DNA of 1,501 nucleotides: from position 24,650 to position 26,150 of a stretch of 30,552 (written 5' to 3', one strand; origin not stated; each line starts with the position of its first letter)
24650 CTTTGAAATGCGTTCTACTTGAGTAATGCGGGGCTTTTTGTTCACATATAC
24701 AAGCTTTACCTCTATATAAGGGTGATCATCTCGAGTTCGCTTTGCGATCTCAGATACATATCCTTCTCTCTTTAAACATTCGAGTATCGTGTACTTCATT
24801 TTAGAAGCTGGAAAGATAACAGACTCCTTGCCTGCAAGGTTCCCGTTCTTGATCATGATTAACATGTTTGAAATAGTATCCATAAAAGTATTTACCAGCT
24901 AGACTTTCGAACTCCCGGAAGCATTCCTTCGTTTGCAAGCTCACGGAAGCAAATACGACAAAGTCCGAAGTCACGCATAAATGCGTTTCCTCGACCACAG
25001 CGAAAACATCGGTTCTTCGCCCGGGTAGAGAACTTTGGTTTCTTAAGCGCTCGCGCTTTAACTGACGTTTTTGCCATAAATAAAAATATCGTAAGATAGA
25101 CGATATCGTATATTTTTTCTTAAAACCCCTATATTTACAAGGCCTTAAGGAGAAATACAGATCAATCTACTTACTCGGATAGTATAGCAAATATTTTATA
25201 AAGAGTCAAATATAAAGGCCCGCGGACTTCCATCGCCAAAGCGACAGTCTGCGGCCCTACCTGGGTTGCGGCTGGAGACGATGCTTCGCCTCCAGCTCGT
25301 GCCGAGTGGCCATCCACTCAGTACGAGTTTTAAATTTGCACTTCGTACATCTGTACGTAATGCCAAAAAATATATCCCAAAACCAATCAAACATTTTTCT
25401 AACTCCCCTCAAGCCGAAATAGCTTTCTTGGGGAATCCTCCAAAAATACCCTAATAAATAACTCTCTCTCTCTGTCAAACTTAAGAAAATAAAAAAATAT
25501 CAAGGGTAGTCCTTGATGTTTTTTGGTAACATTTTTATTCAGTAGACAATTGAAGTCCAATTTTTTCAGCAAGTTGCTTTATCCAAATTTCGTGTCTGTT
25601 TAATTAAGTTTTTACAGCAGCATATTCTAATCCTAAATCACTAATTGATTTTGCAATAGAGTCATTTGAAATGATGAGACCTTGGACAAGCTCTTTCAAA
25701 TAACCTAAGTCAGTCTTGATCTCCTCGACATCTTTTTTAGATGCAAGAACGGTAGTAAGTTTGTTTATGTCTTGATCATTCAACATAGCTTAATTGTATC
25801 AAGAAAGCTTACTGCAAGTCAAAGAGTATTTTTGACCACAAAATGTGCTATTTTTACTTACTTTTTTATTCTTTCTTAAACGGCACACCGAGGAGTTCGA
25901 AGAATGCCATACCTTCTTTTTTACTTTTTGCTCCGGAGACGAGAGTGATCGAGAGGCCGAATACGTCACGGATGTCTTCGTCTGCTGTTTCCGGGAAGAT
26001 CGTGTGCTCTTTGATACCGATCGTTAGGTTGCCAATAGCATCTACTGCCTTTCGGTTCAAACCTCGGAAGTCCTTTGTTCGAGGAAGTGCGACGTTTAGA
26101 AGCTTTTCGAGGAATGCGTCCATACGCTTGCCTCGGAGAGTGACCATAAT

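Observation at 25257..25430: Stand-alone C2H2 zinc-finger-like microprotein inside the spc operon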

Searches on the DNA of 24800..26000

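Call 6: search_rna_families(source=window, start=24800, end=26000, threshold=evalue, max_evalue=10)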
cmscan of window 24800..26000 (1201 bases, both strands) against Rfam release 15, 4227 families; matches with E-value up to 10: 5.
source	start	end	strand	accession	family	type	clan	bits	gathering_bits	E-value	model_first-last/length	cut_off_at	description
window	25473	25548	+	RF00352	snoR21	Gene; snRNA; snoRNA; CD-box;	-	21.2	45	6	1-82/82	no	Small nucleolar RNA R21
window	25490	25621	-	RF01470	rli38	Gene; sRNA;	-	20.4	49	5.2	1-150/150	no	Listeria sRNA rli38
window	25708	25787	-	RF00473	snosnR54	Gene; snRNA; snoRNA; CD-box;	CL00065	19.4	50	8.7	1-87/87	no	Small nucleolar RNA snR54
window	25039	25115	+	RF02059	STnc50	Gene; sRNA;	-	18.3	55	4.9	1-84/84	no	Salmonella enterica sRNA STnc40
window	25044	25175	-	RF02384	FasX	Gene; sRNA;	-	15.5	100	9.3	1-205/205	no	FasX small RNA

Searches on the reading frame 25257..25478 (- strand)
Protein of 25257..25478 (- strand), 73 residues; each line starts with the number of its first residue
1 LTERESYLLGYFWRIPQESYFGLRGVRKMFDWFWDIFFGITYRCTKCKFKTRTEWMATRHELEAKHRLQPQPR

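Call 7: search_protein_families(library=pfam, proteins=[window:25257-25478:-], max_evalue=10)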
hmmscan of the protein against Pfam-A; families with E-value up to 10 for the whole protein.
window:25257-25478:- (73 aa): 1 family
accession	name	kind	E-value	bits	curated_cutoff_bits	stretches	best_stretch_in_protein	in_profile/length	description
PF10262.15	Rdx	-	0.12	13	22.6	1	41-60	5-23/74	Rdx family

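Call 21: list_cluster_members(proteins=[P0001, window:25257-25478:-, window:25604-25786:-])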
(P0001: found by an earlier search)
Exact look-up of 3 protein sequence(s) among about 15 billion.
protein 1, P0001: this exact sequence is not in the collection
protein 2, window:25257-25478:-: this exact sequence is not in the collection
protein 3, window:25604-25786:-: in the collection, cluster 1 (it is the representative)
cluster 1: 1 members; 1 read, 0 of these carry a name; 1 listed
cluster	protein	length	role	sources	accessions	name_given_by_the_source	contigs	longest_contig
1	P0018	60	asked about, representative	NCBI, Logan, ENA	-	-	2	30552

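Call 26: find_related_loci(query=window:25260-25478:-, collection=metagenome_contigs, flank=3000)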
Query window:25260-25478:- (73 aa) in metagenome_contigs; peptide patterns used: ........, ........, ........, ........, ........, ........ (x = any residue, [..] = any of these).
112 stretches matched a pattern, but none encodes a relative of the query by tblastn (E <= 1e-3).

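Call 27: find_related_loci(query=window:25260-25478:-, collection=genome_contigs, flank=3000)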
Query window:25260-25478:- (73 aa) in genome_contigs; peptide patterns used: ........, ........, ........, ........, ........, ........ (x = any residue, [..] = any of these).
62 stretches matched a pattern, but none encodes a relative of the query by tblastn (E <= 1e-3).
